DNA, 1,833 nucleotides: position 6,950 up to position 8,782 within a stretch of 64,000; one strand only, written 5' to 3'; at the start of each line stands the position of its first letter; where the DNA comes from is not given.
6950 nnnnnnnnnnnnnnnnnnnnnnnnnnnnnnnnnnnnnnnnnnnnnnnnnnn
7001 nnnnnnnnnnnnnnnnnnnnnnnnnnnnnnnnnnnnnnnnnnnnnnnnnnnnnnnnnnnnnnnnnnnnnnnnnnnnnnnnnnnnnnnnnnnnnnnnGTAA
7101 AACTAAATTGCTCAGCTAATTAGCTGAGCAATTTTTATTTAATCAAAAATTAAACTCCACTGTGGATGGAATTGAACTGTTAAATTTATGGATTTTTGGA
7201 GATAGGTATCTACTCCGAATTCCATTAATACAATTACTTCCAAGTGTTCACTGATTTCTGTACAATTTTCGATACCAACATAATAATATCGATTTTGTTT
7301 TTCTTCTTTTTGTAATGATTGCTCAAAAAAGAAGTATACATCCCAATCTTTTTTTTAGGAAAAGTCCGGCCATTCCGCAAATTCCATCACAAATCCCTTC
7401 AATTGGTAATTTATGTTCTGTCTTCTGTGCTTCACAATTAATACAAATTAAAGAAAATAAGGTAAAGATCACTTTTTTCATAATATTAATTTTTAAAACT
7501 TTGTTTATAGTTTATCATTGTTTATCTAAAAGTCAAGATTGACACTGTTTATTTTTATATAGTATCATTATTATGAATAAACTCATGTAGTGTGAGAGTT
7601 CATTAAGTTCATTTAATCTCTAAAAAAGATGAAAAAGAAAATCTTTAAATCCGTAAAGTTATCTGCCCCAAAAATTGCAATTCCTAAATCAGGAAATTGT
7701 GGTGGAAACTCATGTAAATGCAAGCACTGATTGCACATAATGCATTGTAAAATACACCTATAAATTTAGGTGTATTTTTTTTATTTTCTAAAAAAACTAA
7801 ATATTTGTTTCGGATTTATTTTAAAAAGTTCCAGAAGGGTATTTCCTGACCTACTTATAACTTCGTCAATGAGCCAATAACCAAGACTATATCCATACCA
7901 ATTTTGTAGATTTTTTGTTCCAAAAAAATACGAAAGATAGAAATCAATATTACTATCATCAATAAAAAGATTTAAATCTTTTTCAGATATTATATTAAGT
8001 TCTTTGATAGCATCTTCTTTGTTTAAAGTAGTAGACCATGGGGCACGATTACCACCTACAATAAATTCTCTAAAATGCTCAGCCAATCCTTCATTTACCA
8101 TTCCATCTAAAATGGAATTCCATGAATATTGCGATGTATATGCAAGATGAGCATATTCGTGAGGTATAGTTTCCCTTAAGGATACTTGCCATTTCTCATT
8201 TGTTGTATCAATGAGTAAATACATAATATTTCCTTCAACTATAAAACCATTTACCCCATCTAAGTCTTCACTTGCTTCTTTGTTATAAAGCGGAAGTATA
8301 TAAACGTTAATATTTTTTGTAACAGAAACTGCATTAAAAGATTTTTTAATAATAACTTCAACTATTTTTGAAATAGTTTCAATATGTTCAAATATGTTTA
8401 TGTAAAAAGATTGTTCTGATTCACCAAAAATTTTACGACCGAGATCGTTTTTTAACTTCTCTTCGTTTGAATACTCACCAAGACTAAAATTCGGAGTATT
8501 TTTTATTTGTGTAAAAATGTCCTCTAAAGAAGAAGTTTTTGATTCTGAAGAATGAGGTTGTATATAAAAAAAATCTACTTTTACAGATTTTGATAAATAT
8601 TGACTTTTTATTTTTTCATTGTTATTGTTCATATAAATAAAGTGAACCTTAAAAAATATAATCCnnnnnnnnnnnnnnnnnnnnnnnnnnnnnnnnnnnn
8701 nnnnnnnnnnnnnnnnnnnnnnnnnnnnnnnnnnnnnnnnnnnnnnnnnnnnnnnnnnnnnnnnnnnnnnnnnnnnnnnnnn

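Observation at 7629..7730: Unannotated 33-aa peptide with Lys-rich leader and G/N/S/C-rich core: candidate YcaO substrate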

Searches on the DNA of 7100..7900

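Call 71: search_rna_families(source=window, start=7100, end=7900, threshold=evalue, max_evalue=1)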
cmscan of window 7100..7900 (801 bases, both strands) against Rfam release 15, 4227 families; matches with E-value up to 1: 2.
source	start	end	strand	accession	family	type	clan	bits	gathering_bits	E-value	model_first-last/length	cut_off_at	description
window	7100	7153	+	RF02621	BSnc120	Gene; sRNA;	-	24.4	114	0.0046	36-88/88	5'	Brucella sRNA 120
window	7715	7781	+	RF02435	SpF41_sRNA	Gene; sRNA;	-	24.3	52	0.24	1-105/105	no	Streptococcus sRNA SpF41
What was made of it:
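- No Rfam family reaches its threshold (call 71).
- Tried and rejected: Rfam on 7100..7900 gave only sub-threshold matches (call 71).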

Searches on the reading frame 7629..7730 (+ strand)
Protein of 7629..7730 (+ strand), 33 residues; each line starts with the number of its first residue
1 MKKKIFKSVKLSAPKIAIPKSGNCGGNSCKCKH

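Call 6: search_protein_families(library=pfam, proteins=[window:7629-7730:+], max_evalue=0.01)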
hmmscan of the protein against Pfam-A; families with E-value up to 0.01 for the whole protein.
window:7629-7730:+ (33 aa): 0 families

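Call 9: search_protein_families(library=ncbifam, proteins=[window:7629-7730:+], max_evalue=0.01)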
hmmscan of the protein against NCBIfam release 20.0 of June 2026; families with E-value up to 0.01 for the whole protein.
window:7629-7730:+ (33 aa): 0 families

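Call 50: search_protein_representatives(protein=window:7629-7727:+)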
Query: 33 residues. Proteins with E-value up to 0.001 (for the whole library): 3; up to 1e-10: 0; up to 1e-30: 0. The best 3 are listed.
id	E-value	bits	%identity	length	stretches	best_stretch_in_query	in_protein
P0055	9.3e-09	49.3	76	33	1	1-33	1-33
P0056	2.0e-06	42.3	45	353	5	8-26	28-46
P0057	1.1e-04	37.1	36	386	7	10-28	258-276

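Call 85: list_cluster_members(proteins=[window:7629-7727:+, P0055, P0001, P0020])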
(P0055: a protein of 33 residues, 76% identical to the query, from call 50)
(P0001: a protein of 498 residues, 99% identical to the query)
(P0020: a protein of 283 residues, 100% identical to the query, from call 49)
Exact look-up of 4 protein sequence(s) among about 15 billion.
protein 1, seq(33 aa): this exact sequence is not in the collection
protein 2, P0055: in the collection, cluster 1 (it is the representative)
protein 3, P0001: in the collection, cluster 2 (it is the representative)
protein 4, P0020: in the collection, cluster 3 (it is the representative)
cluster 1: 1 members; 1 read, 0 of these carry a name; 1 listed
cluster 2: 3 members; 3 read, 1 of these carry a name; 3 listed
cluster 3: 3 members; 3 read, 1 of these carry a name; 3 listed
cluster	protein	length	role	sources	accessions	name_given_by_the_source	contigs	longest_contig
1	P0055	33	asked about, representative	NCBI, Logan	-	-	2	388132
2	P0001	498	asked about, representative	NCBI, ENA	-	-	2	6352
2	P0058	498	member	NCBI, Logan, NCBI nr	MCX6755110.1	MAG: YcaO-like family protein [Candidatus Nomurabacteria bacterium] | YcaO-like family protein [Candidatus Nomurabacteria bacterium]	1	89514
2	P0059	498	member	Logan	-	-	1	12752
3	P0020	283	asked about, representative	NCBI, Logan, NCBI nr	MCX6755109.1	MAG: DUF2268 domain-containing putative Zn-dependent protease [Candidatus Nomurabacteria ... | DUF2268 domain-containing putative Zn-dependent protease [Candidatus Nomurabacteria ...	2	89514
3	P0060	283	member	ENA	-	-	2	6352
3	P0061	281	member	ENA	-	-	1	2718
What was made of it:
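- Checked: The three Cys residues are preceded by N, S and K. The exact peptide sequence is absent from a collection of 15 billion predicted proteins, so it is unannotated (call 85).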

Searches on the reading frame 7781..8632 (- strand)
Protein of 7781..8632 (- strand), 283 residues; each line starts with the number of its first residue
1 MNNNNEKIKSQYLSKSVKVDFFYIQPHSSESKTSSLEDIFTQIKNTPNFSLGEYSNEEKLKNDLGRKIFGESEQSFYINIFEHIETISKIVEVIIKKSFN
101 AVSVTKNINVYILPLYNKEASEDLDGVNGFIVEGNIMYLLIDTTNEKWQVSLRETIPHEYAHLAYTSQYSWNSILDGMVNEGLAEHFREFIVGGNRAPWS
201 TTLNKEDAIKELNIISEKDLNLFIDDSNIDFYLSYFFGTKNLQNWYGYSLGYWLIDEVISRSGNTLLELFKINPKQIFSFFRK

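Call 6: search_protein_families(library=pfam, proteins=[window:7781-8632:-], max_evalue=0.01)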
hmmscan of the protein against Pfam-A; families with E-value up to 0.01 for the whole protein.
window:7781-8632:- (283 aa): 1 family
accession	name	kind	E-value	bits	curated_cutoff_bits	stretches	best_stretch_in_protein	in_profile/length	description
PF10026.15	DUF2268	-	7.1e-28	97.9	23.6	1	91-278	5-194/195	Predicted Zn-dependent protease (DUF2268)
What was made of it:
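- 7781..8632 (-): DUF2268 gluzincin-type Zn-metallopeptidase (283 aa, HEYAH-x18-E, no signal peptide). It is the candidate leader peptidase. Pfam PF10026, 7.1e-28 (call 6).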

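Call 9: search_protein_families(library=ncbifam, proteins=[window:7781-8632:-], max_evalue=0.01)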
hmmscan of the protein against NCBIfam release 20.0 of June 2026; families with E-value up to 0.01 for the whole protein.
window:7781-8632:- (283 aa): 0 families

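Call 27: search_solved_structures(query=window:7781-8632:-, max_evalue=1, show_alignments=2)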
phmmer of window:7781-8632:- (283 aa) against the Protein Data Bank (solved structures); distinct sequences matched with E-value up to 1: 7.
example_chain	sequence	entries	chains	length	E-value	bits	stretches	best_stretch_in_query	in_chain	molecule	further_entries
3rui_A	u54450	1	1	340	0.27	13.9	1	101-159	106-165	Ubiquitin-like modifier-activating enzyme ATG7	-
3vh3_A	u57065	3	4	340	0.28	13.9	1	101-159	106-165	Ubiquitin-like modifier-activating enzyme ATG7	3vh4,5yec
3t7e_A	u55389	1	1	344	0.29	13.8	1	101-159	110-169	Ubiquitin-like modifier-activating enzyme ATG7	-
3vh1_A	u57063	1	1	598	0.63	12.7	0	101-159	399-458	Ubiquitin-like modifier-activating enzyme ATG7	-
4gsk_A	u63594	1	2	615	0.63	12.7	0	101-159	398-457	Ubiquitin-like modifier-activating enzyme ATG7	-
3vh2_A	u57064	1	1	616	0.65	12.6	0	101-159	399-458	Ubiquitin-like modifier-activating enzyme ATG7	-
4gsl_A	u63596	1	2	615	0.65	12.6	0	101-159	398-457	Ubiquitin-like modifier-activating enzyme ATG7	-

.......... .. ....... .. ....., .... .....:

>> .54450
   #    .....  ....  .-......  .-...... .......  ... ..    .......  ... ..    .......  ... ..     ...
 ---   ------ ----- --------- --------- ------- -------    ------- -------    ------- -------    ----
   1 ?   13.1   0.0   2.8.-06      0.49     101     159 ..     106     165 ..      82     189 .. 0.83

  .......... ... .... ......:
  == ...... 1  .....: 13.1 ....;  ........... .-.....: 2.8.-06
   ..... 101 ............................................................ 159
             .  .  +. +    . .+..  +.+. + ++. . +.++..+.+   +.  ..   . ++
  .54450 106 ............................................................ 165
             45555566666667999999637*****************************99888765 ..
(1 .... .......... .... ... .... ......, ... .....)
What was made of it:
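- Tried and rejected: PDB sequence search with DUF2268 gave nothing meaningful (call 27).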

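Call 49: find_homologous_proteins(query=window:7781-8632:-, max_evalue=0.00001)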
Query window:7781-8632:- (283 aa): 35 proteins with E <= 0.00001 among 872 candidates.
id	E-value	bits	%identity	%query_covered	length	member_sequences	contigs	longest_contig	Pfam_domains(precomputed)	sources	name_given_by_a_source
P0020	3.7e-182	622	100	100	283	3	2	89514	PF10026.16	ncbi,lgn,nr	ncbi:MAG: DUF2268 domain-containing putative Zn-dependent protease [Candidatus Nomurabacteria bacter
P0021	1.5e-105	371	58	100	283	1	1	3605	PF10026.16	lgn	-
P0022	9.6e-105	368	59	100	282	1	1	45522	PF10026.16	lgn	-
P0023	2.0e-104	367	61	94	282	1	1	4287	PF10026.16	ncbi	-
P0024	1.1e-102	361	60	98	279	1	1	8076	PF10026.16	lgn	-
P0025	4.8e-102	359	59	94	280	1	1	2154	PF10026.16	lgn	-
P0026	8.3e-100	352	57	100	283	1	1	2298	PF10026.16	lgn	-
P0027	4.1e-99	350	57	100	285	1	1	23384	PF10026.16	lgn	-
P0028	1.0e-96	342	55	100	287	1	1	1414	PF10026.16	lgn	-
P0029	1.6e-96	341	55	100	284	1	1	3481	PF10026.16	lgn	-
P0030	1.9e-95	338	56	100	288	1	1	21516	PF10026.16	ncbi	-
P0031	1.0e-94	335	56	96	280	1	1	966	PF10026.16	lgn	-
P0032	1.5e-94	335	57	95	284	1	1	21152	PF10026.16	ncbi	-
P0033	1.9e-94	334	55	100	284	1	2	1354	PF10026.16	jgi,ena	-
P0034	9.2e-94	332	53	100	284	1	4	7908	PF10026.16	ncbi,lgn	-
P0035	1.9e-93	331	54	100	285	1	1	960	PF10026.16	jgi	-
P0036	3.2e-92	327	54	98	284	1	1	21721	PF10026.16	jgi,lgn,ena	-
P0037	3.4e-92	327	56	100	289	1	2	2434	PF10026.16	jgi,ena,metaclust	metaclust:\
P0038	5.1e-92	326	53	100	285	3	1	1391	PF10026.16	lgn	-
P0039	9.0e-92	325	53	92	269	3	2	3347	PF10026.16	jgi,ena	-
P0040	4.5e-90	320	55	100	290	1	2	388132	PF10026.16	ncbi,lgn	-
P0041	9.9e-90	319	54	100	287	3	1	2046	PF10026.16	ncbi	-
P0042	1.4e-88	315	53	96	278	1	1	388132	PF10026.16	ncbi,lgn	-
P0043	5.3e-86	307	53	96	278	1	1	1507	PF10026.16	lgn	-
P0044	2.5e-85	304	49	100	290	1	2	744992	PF10026.16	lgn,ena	-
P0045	5.3e-68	248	43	99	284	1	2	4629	PF10026.16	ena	-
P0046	1.6e-56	210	38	99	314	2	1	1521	PF10026.16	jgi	jgi:hypothetical protein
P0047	1.9e-56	210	41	96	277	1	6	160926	PF10026.16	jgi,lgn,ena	-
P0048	2.0e-54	203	41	94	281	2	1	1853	PF10026.16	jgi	-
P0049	1.8e-52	197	51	66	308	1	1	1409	PF13186.12,PF10026.16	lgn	-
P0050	4.1e-42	163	36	89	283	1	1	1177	PF10026.16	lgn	-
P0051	3.8e-23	100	30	88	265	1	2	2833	PF10026.16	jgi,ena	-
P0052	1.7e-22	98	30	93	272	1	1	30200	PF25594.2,PF10026.16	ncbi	-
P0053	3.8e-20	91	27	88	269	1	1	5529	PF25594.2,PF10026.16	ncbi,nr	ncbi:MAG: DUF2268 domain-containing putative Zn-dependent protease [bacterium]|nr:DUF2268 domain-con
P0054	1.4e-19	89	31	82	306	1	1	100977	PF25594.2,PF10026.16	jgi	jgi:uncharacterized protein YjaZ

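Call 52: find_encoding_contigs(protein=P0040, flank=6000, max_places=2)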
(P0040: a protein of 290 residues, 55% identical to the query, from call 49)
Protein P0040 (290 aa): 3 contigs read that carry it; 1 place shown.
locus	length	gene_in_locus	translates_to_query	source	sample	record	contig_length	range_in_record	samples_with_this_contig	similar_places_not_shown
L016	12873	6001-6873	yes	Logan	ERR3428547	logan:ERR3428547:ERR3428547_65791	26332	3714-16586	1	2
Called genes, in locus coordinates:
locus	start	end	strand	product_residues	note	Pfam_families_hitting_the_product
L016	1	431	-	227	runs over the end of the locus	PF05724:TPMT, PF13489:Methyltransf_23, PF02353:CMAS, PF03848:TehB (weak), PF13847:Methyltransf_31, PF08241:Methyltransf_11, PF08242:Methyltransf_12, PF13649:Methyltransf_25, +1 more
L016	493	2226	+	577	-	PF00664:ABC_membrane, PF02463:SMC_N (faint), PF00005:ABC_tran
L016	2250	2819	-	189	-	PF07963:N_methyl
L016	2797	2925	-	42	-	-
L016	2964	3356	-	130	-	PF01243:PNPOx_N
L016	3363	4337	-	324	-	-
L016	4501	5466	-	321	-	PF02624:YcaO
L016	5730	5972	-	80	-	-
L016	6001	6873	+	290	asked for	PF10026:DUF2268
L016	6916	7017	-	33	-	-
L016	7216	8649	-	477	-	PF01554:MatE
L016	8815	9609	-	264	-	-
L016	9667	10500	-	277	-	-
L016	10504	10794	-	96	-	-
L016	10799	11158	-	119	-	-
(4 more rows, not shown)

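Call 53: find_encoding_contigs(protein=P0047, flank=6000, max_places=2)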
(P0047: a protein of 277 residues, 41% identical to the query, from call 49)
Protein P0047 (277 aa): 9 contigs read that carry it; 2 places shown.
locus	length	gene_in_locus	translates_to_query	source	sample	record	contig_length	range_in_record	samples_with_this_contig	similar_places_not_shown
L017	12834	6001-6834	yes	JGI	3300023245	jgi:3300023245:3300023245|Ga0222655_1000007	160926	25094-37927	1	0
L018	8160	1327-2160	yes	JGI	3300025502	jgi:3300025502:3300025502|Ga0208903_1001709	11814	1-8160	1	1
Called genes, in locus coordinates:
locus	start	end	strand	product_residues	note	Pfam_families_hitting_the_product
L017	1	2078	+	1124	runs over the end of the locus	PF02811:PHP, PF07733:DNA_pol3_alpha, PF17657:DNA_pol3_finger, PF14579:HHH_6, PF01336:tRNA_anti-codon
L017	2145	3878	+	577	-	PF07973:tRNA_SAD, PF00587:tRNA-synt_2b, PF03129:HGTP_anticodon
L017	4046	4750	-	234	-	PF04203:Sortase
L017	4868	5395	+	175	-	PF00300:His_Phos_1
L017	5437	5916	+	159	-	-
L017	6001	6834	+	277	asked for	PF10026:DUF2268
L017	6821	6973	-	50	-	-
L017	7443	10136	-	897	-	PF02861:Clp_N, PF00004:AAA, PF17871:AAA_lid_9, PF00158:Sigma54_activat (weak), PF00004:AAA, PF07724:AAA_2, PF07728:AAA_5, PF10431:ClpB_D2-small, +6 more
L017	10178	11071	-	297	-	PF13365:Trypsin_2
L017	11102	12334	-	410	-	PF00266:Aminotran_5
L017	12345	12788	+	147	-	PF14584:DUF4446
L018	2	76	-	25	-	?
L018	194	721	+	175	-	PF00300:His_Phos_1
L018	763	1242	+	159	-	-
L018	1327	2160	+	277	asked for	PF10026:DUF2268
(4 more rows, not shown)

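Call 59: find_encoding_contigs(protein=P0045, flank=5000, max_places=2)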
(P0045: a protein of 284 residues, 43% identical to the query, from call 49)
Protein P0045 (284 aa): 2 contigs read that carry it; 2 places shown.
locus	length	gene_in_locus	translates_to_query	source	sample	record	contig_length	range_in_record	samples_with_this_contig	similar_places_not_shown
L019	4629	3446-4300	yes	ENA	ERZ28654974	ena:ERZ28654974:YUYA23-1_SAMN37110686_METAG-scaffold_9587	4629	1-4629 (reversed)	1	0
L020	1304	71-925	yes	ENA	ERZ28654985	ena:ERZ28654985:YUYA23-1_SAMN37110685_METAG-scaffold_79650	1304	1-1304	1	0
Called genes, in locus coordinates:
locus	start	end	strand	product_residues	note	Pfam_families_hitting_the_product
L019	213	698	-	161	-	-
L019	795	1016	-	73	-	PF04149:DUF397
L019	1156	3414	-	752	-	PF00881:Nitroreductase, PF02624:YcaO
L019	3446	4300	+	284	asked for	PF10026:DUF2268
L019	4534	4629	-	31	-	?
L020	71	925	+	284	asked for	PF10026:DUF2268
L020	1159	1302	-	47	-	?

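Call 60: find_encoding_contigs(protein=P0024, flank=6000, max_places=2)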
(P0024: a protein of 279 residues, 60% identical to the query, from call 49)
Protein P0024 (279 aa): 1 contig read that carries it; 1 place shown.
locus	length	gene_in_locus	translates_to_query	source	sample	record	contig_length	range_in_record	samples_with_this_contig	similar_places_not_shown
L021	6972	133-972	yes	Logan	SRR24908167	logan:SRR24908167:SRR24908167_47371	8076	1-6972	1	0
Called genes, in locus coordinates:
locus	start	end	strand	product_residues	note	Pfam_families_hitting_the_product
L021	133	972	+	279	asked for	PF10026:DUF2268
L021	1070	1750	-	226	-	PF04402:SIMPL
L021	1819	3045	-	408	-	PF01541:GIY-YIG (weak), PF02151:UVR (weak), PF08459:UvrC_RNaseH_dom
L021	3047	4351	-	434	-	PF01225:Mur_ligase (weak), PF08245:Mur_ligase_M, PF02875:Mur_ligase_C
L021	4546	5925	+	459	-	PF21799:MurD-like_N (weak), PF08245:Mur_ligase_M, PF02875:Mur_ligase_C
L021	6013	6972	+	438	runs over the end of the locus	PF01225:Mur_ligase, PF08245:Mur_ligase_M, PF02875:Mur_ligase_C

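Call 67: predict_structure(alignment_id=A3)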
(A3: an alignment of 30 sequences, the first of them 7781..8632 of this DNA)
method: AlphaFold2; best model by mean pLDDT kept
length: 283 residues; sequences in the alignment: 30
mean_pLDDT: 91.0   pTM: 0.90
mean pLDDT of the five models: 91.0, 90.6, 90.2, 90.2, 87.7
residues with pLDDT >= 90: 209; 70-90: 63; 50-70: 7; < 50: 4
segments of 3 or more residues with pLDDT < 50: 1-4
pLDDT, mean of each block of 10 residues (from residue 1): 59 96 86 92 93 93 94 77 96 98 95 95 95 93 97 98 93 92 98 91 94 90 81 80 86 97 95 96 92
secondary structure, 60 per line:
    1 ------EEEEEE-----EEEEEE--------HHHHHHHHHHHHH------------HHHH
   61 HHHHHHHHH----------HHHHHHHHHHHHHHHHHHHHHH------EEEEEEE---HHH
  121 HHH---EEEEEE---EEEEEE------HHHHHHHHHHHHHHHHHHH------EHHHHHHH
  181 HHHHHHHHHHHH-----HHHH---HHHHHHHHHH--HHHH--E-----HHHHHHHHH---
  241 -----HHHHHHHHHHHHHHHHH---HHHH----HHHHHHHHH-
elements in order: E7-12 E18-23 H32-44 H57-69 H80-101 E108-114 H118-123 E127-132 E136-141 H148-166 H174-192 H198-201 H205-214 H217-220 H229-237 H246-262 H266-269 H274-282
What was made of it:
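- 7781..8632 (-): The AF2 model has pLDDT 91 (call 67).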

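Call 70: fold_search(model_id=the predicted structure, library=pdb)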
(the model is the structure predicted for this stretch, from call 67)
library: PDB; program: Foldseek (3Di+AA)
matches with E <= 10: 169; with E <= 0.001: 1
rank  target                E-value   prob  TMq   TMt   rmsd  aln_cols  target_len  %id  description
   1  7bb8_A                1.9e-04  1.00  0.36  0.29  11.0       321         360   13  Crystal structure of Lugdulysin, a Staphylococcus lugdunensis M30 zinc metallopeptidase (released 2022-07-13)
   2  6mgq_A                1.1e-02  0.99  0.43  0.17   6.8       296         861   11  ERAP1 in the open conformation bound to 10mer phosphinic inhibitor DG014 (released 2019-12-18)
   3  3chp                  1.5e-02  0.97  0.36  0.20   9.1       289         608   12  Crystal structure of leukotriene a4 hydrolase in complex with (3S)-3-amino-4-oxo-4-[(4-phenylmethoxyphenyl)amino]butanoi (released 2008-04-22)
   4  8p0i_B                1.6e-02  0.99  0.44  0.18   7.5       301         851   11  Crystal structure of the open conformation of insulin-regulated aminopeptidase in complex with a small-MW inhibitor (released 2024-09-04)
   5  1gw6                  1.6e-02  0.99  0.39  0.21   9.3       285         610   11  STRUCTURE OF LEUKOTRIENE A4 HYDROLASE D375N MUTANT (released 2003-03-06)
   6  5nie_A                2.3e-02  0.97  0.38  0.20   9.4       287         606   11  Crystal structure of human LTA4H mutant R563A in open conformation (released 2017-08-23)
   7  3fui                  2.8e-02  0.95  0.38  0.20   8.9       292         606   11  Leukotriene A4 hydrolase in complex with N-benzyl-4-[(2R)-pyrrolidin-2-ylmethoxy]aniline (released 2009-07-28)
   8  5ni6                  3.5e-02  0.96  0.37  0.20   9.4       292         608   12  Crystal structure of human LTA4H mutant D375N in complex with LTA4 (released 2017-08-23)
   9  3b7s_A                3.5e-02  0.85  0.34  0.19   9.6       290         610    9  [E296Q]LTA4H in complex with RSR substrate (released 2008-09-16)
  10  3chq                  3.7e-02  0.91  0.36  0.20   9.1       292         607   11  Crystal structure of leukotriene a4 hydrolase in complex with N5-[4-(phenylmethoxy)phenyl]-L-glutamine (released 2008-04-22)
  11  3o0y_B                3.7e-02  0.77  0.36  0.20  17.7       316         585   12  The crystal structure of the putative lipoprotein from Colwellia psychrerythraea (released 2010-09-22)
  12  4gaa_A                3.9e-02  0.91  0.36  0.20   9.0       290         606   12  Structure of Leukotriene A4 hydrolase from Xenopus laevis complexed with inhibitor bestatin (released 2013-06-12)
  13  3mdj_A                4.1e-02  0.97  0.42  0.17   7.7       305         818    9  ER Aminopeptidase, ERAP1, Bound to the Zinc Aminopeptidase Inhibitor, Bestatin (released 2011-03-30)
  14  3mdj_B                4.1e-02  0.97  0.42  0.17   7.0       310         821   10  ER Aminopeptidase, ERAP1, Bound to the Zinc Aminopeptidase Inhibitor, Bestatin (released 2011-03-30)
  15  6enb_A                4.6e-02  0.92  0.36  0.20   9.2       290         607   11  LTA4 hydrolase (E297Q) mutant in complex with Pro-Gly-Pro peptide (released 2017-12-13)
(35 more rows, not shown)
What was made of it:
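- The fold matches for DUF2268 are weak (TM 0.36-0.46, call 70) and its role as leader peptidase is a guess.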
